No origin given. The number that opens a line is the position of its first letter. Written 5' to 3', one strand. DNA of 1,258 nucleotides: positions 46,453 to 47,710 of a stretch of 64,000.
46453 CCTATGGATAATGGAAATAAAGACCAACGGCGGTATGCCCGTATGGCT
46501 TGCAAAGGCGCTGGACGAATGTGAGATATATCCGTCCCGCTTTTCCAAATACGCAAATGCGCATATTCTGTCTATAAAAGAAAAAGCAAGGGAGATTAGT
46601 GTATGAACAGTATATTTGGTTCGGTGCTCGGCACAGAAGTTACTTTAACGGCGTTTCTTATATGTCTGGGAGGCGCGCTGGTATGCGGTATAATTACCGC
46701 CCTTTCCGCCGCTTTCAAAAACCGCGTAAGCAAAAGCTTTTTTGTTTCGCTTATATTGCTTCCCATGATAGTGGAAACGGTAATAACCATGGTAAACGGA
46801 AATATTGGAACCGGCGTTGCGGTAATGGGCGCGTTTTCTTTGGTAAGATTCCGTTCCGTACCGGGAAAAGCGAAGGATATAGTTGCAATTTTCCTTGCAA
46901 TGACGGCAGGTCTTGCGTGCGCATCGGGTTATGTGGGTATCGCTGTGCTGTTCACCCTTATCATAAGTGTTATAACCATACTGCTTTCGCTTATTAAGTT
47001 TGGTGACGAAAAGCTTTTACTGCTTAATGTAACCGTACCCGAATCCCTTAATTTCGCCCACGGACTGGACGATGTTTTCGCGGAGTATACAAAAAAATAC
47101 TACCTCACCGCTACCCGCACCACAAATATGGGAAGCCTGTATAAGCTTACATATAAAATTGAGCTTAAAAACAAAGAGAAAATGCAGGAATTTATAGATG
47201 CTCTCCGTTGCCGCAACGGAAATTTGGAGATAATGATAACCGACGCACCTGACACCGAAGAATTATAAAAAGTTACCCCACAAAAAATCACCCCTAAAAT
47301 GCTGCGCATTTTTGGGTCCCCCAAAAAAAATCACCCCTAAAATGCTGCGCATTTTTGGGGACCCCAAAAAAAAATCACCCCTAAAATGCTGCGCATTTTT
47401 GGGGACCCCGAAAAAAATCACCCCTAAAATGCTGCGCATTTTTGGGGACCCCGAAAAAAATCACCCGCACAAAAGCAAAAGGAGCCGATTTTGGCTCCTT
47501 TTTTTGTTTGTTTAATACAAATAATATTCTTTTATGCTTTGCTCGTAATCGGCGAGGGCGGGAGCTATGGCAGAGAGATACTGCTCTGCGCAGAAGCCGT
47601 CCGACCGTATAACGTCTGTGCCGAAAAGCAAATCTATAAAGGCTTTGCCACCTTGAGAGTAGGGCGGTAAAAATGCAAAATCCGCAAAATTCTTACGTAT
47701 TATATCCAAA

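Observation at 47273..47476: Tandem array of a 43-44 bp unit: flagship locus of a dispersed GGGG(A/T)CCCC intergenic repeat family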

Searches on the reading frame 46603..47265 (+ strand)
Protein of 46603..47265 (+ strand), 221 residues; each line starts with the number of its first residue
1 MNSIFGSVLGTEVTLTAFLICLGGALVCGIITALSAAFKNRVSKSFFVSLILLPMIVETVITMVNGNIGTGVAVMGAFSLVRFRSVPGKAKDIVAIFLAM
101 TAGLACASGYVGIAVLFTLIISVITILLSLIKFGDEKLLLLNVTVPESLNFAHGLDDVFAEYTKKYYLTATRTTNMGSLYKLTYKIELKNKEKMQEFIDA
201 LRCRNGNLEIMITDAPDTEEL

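Call 14: find_encoding_contigs(protein=window:46603-47265:+, flank=10000, max_places=8)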
Protein window:46603-47265:+ (221 aa): 17 contigs read that carry it; 8 places shown.
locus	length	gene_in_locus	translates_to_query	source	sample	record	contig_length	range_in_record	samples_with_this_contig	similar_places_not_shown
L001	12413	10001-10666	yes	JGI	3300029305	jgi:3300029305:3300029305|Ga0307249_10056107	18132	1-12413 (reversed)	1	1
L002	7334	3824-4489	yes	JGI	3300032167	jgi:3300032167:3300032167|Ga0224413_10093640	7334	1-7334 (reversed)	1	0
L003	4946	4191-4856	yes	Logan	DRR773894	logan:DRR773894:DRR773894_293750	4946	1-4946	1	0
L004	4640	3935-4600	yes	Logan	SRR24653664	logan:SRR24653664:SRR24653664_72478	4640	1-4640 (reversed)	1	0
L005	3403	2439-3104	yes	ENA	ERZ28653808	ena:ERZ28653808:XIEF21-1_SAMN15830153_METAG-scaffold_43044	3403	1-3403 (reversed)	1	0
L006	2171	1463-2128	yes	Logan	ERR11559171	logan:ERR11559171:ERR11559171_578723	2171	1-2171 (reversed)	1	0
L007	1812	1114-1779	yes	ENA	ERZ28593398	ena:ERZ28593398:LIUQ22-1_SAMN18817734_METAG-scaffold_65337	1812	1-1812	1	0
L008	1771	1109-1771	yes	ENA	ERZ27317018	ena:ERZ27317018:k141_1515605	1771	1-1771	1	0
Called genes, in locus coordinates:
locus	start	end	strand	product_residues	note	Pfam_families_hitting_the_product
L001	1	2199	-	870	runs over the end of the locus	PF00690:Cation_ATPase_N, PF00122:E1-E2_ATPase, PF00702:Hydrolase, PF13246:Cation_ATPase, PF00689:Cation_ATPase_C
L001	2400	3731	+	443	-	PF00999:Na_H_Exchanger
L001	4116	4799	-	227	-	-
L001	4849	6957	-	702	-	PF00149:Metallophos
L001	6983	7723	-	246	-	PF02522:Antibiotic_NAT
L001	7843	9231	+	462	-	-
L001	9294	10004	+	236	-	PF09359:VTC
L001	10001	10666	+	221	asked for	PF16316:DUF4956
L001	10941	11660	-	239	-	PF12663:DUF3788, PF12675:DUF3795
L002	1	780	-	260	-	?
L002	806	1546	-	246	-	PF02522:Antibiotic_NAT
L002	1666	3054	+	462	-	-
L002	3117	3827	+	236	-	PF09359:VTC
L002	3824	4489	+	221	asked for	PF16316:DUF4956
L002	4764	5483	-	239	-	PF12663:DUF3788, PF12675:DUF3795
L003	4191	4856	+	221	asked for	PF16316:DUF4956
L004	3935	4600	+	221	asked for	PF16316:DUF4956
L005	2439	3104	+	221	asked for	PF16316:DUF4956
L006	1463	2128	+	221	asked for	PF16316:DUF4956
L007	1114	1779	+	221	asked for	PF16316:DUF4956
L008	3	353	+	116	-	?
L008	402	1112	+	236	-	PF09359:VTC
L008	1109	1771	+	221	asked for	PF16316:DUF4956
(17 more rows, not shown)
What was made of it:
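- Independent contigs show the same locus (call 14).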

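Call 86: list_cluster_members(proteins=[window:46603-47265:+])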
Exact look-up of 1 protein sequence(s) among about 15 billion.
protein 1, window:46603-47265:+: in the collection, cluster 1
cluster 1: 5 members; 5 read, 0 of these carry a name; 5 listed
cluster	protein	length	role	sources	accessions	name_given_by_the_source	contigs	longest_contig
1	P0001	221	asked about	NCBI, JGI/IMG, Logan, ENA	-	-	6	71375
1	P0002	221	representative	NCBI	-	-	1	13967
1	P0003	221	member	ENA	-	-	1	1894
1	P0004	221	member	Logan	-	-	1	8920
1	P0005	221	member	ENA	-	-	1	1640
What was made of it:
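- Tried and rejected: Taxonomic name from the protein cluster: none given (call 86).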

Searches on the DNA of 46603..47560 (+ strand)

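Call 27: search_rna_families(source=window, start=47200, end=47560, threshold=evalue, max_evalue=10)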
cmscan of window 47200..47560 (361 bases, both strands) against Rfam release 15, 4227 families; matches with E-value up to 10: 56.
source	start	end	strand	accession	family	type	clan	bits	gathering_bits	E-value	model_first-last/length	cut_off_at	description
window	47397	47522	+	RF00264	SNORA64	Gene; snRNA; snoRNA; HACA-box;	CL00041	29.4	35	0.00023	1-133/133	no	Small nucleolar RNA SNORA64/SNORA10 family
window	47477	47535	-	RF02844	RefA9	Gene; antisense;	-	25.2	49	0.084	1-64/64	no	Enterococcus sRNA A9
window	47444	47504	+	RF02057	STnc40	Gene; sRNA;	-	24.6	45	0.036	1-70/70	no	Salmonella enterica sRNA STnc40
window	47307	47372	-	RF03920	mir-237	Gene; miRNA;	-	23.3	80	0.0073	1-79/79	no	mir-237 microRNA precursor family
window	47463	47517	+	RF02907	patAB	Cis-reg; leader;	-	21.5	92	0.37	1-57/57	no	patAB leader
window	47282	47367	-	RF00962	mir-586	Gene; miRNA;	-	21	89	0.057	1-87/87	no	mir-586 microRNA precursor family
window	47470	47549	-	RF02084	STnc130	Gene; sRNA;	-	20.5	55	0.9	56-135/135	no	Enterobacteria sRNA STnc130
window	47291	47360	+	RF03722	MIR4378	Gene; miRNA;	-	20.3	90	0.28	9-83/91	no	MIR4378 microRNA precursor family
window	47309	47409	+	RF02618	SSRC34_2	Gene; sRNA;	-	20.1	48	0.59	1-125/125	no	Streptococcus sRNA 34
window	47395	47459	-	RF03920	mir-237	Gene; miRNA;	-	19.9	80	0.072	1-79/79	no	mir-237 microRNA precursor family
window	47477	47518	-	RF02057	STnc40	Gene; sRNA;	-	19.9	45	0.47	26-68/70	no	Salmonella enterica sRNA STnc40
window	47369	47454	-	RF00962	mir-586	Gene; miRNA;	-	19.8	89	0.12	1-87/87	no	mir-586 microRNA precursor family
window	47426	47506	-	RF02420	Bp1_162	Gene; sRNA;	-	19.8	50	0.56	1-100/100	no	Burkholderia sRNA Bp1_Cand612_SIPHT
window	47314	47365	-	RF04269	mir-373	Gene; miRNA;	-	19.6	69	0.32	1-69/69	no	mir-373 microRNA precursor family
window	47312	47519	+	RF03532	SQ2397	Cis-reg;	-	19.2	100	0.34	1-243/243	no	Cis-regulator of HTH transcription factor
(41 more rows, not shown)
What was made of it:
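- On Any Rfam family: The best hits on the array are far below gathering scores (call 27).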

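Call 28: search_dna_similar(query=window:47260-47520:+, collection=plasmids, mode=distant, max_evalue=0.01)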
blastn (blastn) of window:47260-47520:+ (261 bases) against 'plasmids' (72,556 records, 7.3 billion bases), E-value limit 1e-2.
No match.

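Call 29: search_dna_similar(query=window:47260-47520:+, collection=phages, mode=distant, max_evalue=0.01)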
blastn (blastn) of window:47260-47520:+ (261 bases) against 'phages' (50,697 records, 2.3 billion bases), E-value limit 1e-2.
Records with a match: 14; places in all: 14; records where one place covers at least 80% of the query: 0.
Best place of each record, by identity: 90-95% 12; 80-90% 2.
By first word of the organism name: Bacillus 8; Klebsiella 5; Erwinia 1.
By host as written in the record: Bacillus subtilis BEST7003 3; Bacillus subtilis Delta6 2; Bacillus subtilis 2; Klebsiella sp. 2; Klebsiella pneumoniae 1; Klebsiella pneumoniae KP13 1; Erwinia aphidicola B01_10 1; Bacillus subtilis subsp. subtilis str. 168 1; and 1 more.
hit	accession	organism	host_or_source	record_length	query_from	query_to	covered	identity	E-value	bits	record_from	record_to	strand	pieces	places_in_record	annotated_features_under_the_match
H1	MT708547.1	Klebsiella phage Muenster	Klebsiella pneumoniae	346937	218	260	16%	88.4%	4e-5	54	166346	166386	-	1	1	terminator (x2) | hypothetical protein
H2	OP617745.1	Klebsiella phage KP13-7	Klebsiella pneumoniae KP13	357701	218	260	16%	88.4%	4e-5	54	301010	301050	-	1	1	hypothetical protein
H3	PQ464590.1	Erwinia phage Hallingskeid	Erwinia aphidicola B01_10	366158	212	246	13%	91.4%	2e-3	48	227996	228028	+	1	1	MutT/NUDIX hydrolase | virion structural protein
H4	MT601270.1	Bacillus phage vB_BsuM-Goe9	Bacillus subtilis Delta6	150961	221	254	13%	91.2%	2e-3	49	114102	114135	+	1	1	none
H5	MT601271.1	Bacillus phage vB_BsuM-Goe10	Bacillus subtilis Delta6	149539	221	254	13%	91.2%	2e-3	49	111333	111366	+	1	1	none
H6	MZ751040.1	Bacillus phage phi18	Bacillus subtilis subsp. subtilis str. ...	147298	221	254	13%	91.2%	2e-3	49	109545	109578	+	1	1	none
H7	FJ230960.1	Bacillus phage SPO1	Bacillus subtilis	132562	221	254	13%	91.2%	2e-3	49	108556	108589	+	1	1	none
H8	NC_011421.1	Bacillus phage SPO1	Bacillus subtilis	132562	221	254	13%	91.2%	2e-3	49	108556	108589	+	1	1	none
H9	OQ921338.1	Bacillus phage SPO1L3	Bacillus subtilis BEST7003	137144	221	254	13%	91.2%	2e-3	49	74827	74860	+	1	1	none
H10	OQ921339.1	Bacillus phage SPO1L4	Bacillus subtilis BEST7003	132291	221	254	13%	91.2%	2e-3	49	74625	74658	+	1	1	none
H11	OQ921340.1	Bacillus phage SPO1L5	Bacillus subtilis BEST7003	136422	221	254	13%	91.2%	2e-3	49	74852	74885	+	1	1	none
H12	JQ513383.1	Klebsiella phage vB_KleM_RaK2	Klebsiella sp.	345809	218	249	12%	93.8%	6e-3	47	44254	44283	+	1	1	mutT: putative MutT/NUDIX hydrolase family protein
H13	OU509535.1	Klebsiella pneumoniae phage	not known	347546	218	249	12%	93.8%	6e-3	47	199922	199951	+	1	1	record has no annotation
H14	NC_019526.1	Klebsiella phage vB_KleM_RaK2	Klebsiella sp.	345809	218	249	12%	93.8%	6e-3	47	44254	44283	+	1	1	mutT: MutT/NUDIX hydrolase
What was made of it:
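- Tried and rejected: Phage matches cover only the generic terminator at 47477-47519 (calls 28, 29).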

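Call 52: search_with_rna_model(model_id=R1, sources=[L001, L002, L003, L004, L005, L006, L007, L008, L009, L010, L011, L012, L013, L014, L015, L016, L017, L018, L019, L020, L021, L022, L023, L024, L025, L026, L027, L028, L029, L030, L031, L032, L033, L034, L035, L036, L037, L038, L039, L040, L041, L042, L043, L044, L045, L046, L047, L048, L049, L050, L051, L052, L053, L055, L056], max_evalue=0.001, make_alignment=true)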
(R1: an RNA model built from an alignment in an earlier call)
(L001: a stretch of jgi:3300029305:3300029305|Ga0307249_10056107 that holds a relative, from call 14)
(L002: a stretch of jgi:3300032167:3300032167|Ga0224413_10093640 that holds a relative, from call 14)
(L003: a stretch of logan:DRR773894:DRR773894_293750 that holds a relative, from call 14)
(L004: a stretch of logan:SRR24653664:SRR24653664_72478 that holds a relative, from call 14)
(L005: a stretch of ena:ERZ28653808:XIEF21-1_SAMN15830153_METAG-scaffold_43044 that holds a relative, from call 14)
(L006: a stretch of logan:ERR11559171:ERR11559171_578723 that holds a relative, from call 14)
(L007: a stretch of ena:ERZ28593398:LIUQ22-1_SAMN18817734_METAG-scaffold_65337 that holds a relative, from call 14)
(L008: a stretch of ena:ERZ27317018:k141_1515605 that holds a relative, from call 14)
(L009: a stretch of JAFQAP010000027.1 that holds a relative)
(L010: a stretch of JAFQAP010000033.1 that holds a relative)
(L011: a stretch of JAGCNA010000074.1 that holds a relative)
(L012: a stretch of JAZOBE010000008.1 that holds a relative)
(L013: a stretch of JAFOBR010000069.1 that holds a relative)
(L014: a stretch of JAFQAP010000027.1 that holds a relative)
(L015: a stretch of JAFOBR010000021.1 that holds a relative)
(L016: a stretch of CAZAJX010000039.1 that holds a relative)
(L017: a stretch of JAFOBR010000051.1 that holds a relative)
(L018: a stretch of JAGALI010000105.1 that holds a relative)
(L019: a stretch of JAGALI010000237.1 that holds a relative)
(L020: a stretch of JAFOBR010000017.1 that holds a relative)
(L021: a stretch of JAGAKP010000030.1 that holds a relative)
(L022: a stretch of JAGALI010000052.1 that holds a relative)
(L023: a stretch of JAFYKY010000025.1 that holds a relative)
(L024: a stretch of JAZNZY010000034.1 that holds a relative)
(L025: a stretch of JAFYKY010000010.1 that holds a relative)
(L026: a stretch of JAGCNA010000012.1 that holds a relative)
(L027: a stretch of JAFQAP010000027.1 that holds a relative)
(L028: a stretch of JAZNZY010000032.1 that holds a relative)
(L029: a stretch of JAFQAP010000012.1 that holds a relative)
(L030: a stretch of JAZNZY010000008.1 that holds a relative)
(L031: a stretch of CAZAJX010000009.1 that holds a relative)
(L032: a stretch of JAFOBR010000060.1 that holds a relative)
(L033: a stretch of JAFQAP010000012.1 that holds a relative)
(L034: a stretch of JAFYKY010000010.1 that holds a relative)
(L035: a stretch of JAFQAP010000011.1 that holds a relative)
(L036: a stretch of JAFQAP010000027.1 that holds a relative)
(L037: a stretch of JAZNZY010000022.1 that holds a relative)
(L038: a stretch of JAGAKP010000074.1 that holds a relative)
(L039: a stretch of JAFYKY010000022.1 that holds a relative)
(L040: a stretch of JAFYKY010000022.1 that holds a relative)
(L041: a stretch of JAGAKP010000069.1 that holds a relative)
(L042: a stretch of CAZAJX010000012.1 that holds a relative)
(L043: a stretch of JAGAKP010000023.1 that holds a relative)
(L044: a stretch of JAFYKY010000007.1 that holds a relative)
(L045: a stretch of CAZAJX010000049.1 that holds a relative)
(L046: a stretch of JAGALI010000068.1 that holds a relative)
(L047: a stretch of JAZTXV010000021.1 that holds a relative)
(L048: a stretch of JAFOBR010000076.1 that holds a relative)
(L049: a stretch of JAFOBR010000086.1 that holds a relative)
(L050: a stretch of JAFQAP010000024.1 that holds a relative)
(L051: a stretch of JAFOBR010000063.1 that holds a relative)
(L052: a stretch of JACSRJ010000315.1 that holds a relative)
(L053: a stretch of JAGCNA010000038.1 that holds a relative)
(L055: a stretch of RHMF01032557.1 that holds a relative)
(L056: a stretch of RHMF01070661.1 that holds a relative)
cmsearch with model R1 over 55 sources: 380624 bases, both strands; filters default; matches with E-value up to 0.001: 141.
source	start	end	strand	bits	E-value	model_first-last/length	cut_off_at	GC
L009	834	868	+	59.1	4.2e-14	1-35/35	no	0.57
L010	2330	2364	+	59.1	4.2e-14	1-35/35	no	0.57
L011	789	823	+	59.1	4.2e-14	1-35/35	no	0.57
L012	5322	5356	-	59.1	4.2e-14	1-35/35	no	0.57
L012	5415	5449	-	59.1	4.2e-14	1-35/35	no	0.57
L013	165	199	+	59.1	4.2e-14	1-35/35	no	0.57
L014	7234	7268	-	59.1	4.2e-14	1-35/35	no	0.57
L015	4479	4513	+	59.1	4.2e-14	1-35/35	no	0.57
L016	5748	5782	-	59.1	4.2e-14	1-35/35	no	0.57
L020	354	388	+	59.1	4.2e-14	1-35/35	no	0.57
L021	6646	6680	-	59.1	4.2e-14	1-35/35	no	0.57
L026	6248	6282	-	59.1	4.2e-14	1-35/35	no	0.57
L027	2957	2991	+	59.1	4.2e-14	1-35/35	no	0.57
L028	482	516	-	59.1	4.2e-14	1-35/35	no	0.57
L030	5714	5748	+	59.1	4.2e-14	1-35/35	no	0.57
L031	6824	6858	-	59.1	4.2e-14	1-35/35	no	0.57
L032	3406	3440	+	59.1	4.2e-14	1-35/35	no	0.57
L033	5911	5945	-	59.1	4.2e-14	1-35/35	no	0.57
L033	5967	6001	-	59.1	4.2e-14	1-35/35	no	0.57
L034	3083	3117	+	59.1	4.2e-14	1-35/35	no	0.57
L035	5696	5730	+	59.1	4.2e-14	1-35/35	no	0.57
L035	5737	5771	+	59.1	4.2e-14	1-35/35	no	0.57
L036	7110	7144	+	59.1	4.2e-14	1-35/35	no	0.57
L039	6525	6559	-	59.1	4.2e-14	1-35/35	no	0.57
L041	120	154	+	59.1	4.2e-14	1-35/35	no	0.57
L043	7349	7383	-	59.1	4.2e-14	1-35/35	no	0.57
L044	4339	4373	-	59.1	4.2e-14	1-35/35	no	0.57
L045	4253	4287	-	59.1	4.2e-14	1-35/35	no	0.57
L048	294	328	-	59.1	4.2e-14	1-35/35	no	0.57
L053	2025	2059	-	59.1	4.2e-14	1-35/35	no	0.57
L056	63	97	-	59.1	4.2e-14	1-35/35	no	0.57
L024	7480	7514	+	58.1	7.9e-14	1-35/35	no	0.54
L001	10732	10766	+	58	8.9e-14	1-35/35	no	0.57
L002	4555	4589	+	58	8.9e-14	1-35/35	no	0.57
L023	1062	1096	-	58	8.9e-14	1-35/35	no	0.57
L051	461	495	-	58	8.9e-14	1-35/35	no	0.57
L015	3458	3493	+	57.7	1.1e-13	1-35/35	no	0.69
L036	2577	2612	-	57.7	1.1e-13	1-35/35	no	0.69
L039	7544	7579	-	57.7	1.1e-13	1-35/35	no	0.69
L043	3164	3199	+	57.7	1.1e-13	1-35/35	no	0.69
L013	7051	7086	+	57.5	1.2e-13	1-35/35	no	0.56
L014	7189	7224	-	57.5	1.2e-13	1-35/35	no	0.56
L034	3040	3075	+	57.5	1.2e-13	1-35/35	no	0.56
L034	3126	3161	+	57.5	1.2e-13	1-35/35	no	0.56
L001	10688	10722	+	56.1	3.2e-13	1-35/35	no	0.54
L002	4511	4545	+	56.1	3.2e-13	1-35/35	no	0.54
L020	397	431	+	55.9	3.6e-13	1-35/35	no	0.54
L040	7958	7992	+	55.9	3.6e-13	1-35/35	no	0.54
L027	5656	5691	+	55.5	4.8e-13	1-35/35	no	0.69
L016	6778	6813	-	54.9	7.2e-13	1-35/35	no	0.64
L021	2562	2597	+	54.9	7.2e-13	1-35/35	no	0.64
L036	7063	7098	+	54.3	1.1e-12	1-35/35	no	0.58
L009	790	825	+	54.1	1.2e-12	1-35/35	no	0.69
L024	7393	7428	+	54.1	1.2e-12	1-35/35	no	0.69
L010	6397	6432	+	53.8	1.5e-12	1-35/35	no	0.61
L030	3221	3256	+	53.4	2e-12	1-35/35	no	0.67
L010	2370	2404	+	53.4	2e-12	1-35/35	no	0.54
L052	3208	3242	+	53.3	2.1e-12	1-35/35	no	0.54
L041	2936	2971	-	53.2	2.3e-12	1-35/35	no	0.75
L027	2875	2909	+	53.1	2.3e-12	1-35/35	no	0.54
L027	2916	2950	+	53.1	2.3e-12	1-35/35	no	0.54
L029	3913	3947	-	53.1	2.3e-12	1-35/35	no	0.54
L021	7211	7245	-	53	2.6e-12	1-35/35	no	0.6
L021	7251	7285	-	53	2.6e-12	1-35/35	no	0.6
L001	11791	11825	+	52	4.9e-12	1-35/35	no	0.54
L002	5614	5648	+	52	4.9e-12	1-35/35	no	0.54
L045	84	118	-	51.8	5.6e-12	1-35/35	no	0.63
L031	1543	1577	-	51.7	6.1e-12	1-35/35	no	0.57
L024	7437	7471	+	51.7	6.3e-12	1-35/35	no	0.54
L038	3979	4013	+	51.7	6.3e-12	1-35/35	no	0.54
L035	5654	5689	+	51.3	7.9e-12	1-35/35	no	0.67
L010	2287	2322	+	50.8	1.1e-11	1-35/35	no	0.56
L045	3547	3582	+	50.7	1.2e-11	1-35/35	no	0.72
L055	1423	1457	-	50.5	1.4e-11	1-35/35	no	0.6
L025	4763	4797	+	50.4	1.5e-11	1-35/35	no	0.69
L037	7307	7341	-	49.9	2e-11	1-35/35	no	0.51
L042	7821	7855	-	49.9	2e-11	1-35/35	no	0.51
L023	5995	6029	+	49.9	2e-11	1-35/35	no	0.57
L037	7350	7384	-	49.8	2.2e-11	1-35/35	no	0.57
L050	90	124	-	49.8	2.2e-11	1-35/35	no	0.57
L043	1438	1472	-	49.3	3e-11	1-35/35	no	0.66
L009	877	910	+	49.1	3.5e-11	1-35/35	no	0.56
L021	6599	6633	-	48.7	4.6e-11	1-35/35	no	0.6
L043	1479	1514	-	48.5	5.3e-11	1-35/35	no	0.64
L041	2981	3016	-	48.4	5.8e-11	1-35/35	no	0.67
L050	6128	6163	+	47.1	1.4e-10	1-35/35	no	0.64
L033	5867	5902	-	46.6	1.9e-10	1-35/35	no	0.58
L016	6819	6854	-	46.5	2e-10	1-35/35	no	0.61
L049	4149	4183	+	46.1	2.6e-10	1-35/35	no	0.57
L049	4192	4226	+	46.1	2.6e-10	1-35/35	no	0.57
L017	6730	6764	+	45.5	4e-10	1-35/35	no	0.54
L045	127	161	-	45.4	4.4e-10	1-35/35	no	0.6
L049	4105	4140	+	44.6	7.4e-10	1-35/35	no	0.53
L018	6602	6636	-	44.5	7.7e-10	1-35/35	no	0.49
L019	1158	1192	+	44.5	7.7e-10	1-35/35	no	0.49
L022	5362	5396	-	44.5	7.7e-10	1-35/35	no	0.49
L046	2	36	-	44.5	7.7e-10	1-35/35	no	0.49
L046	297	331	-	44.5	7.7e-10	1-35/35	no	0.49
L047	6125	6159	+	44.5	7.7e-10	1-35/35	no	0.49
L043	1398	1430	-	44.4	8.4e-10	1-35/35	no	0.67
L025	4721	4755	+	42.5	3.1e-09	1-35/35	no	0.57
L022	7195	7229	-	41.7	5.2e-09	1-35/35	no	0.43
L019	4746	4780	+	40.3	1.3e-08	1-35/35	no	0.46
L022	5525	5559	-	40.3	1.3e-08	1-35/35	no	0.46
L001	11834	11867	+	39.3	2.7e-08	1-35/35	no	0.53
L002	5657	5690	+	39.3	2.7e-08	1-35/35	no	0.53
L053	2066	2101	-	38.9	3.4e-08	1-35/35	no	0.61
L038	3896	3971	+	36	2.4e-07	1-35/35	no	0.49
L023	5910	5986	+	34.3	7.8e-07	1-35/35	no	0.49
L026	1878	1954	-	33.8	1e-06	1-35/35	no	0.52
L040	3411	3446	-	30.5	9.7e-06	1-35/35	no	0.56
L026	6290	6366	-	30.5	9.8e-06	1-35/35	no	0.52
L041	2987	3014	+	27.4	7.9e-05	3-29/35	no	0.64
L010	6399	6426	-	26.8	0.00012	3-29/35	no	0.57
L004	4620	4640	+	26.7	0.00013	1-21/35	3'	0.52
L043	1444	1470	+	26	0.0002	3-29/35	no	0.63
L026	1814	1841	+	25.6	0.00026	3-29/35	no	0.57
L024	7482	7508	-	25.5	0.00028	3-29/35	no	0.48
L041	2942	2969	+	25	0.00038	3-29/35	no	0.75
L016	6784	6811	+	24.7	0.00048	3-29/35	no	0.61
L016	6825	6852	+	24.7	0.00048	3-29/35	no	0.61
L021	2564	2591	-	24.7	0.00048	3-29/35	no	0.61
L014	7195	7222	+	24.5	0.00056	3-29/35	no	0.5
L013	7053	7080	-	24.5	0.00056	3-29/35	no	0.5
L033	5873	5900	+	24.5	0.00056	3-29/35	no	0.5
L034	3128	3155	-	24.5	0.00056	3-29/35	no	0.5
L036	7065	7092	-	24.5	0.00056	3-29/35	no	0.5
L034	3042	3069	-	24.5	0.00056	3-29/35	no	0.5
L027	5658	5685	-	24.3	0.00062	3-29/35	no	0.68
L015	3460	3487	-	24.2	0.00066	3-29/35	no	0.68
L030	3223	3250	-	24.2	0.00066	3-29/35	no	0.68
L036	2583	2610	+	24.2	0.00066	3-29/35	no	0.68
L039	7550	7577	+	24.2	0.00066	3-29/35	no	0.68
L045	3549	3576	-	24.2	0.00066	3-29/35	no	0.68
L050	6130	6157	-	24.2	0.00066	3-29/35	no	0.68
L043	3166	3193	-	24.2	0.00066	3-29/35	no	0.68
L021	7217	7243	+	24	0.00078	3-29/35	no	0.56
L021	7257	7283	+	24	0.00078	3-29/35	no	0.56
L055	1429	1455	+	23.9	0.0008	3-29/35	no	0.59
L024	7395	7422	-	23.9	0.00081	3-29/35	no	0.68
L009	792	819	-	23.9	0.00081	3-29/35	no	0.68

Alignment A2: 141 matches aligned to the model, 86 columns, each read 5' to 3' on its own strand. Consensus structure (alignment columns), stored with it:
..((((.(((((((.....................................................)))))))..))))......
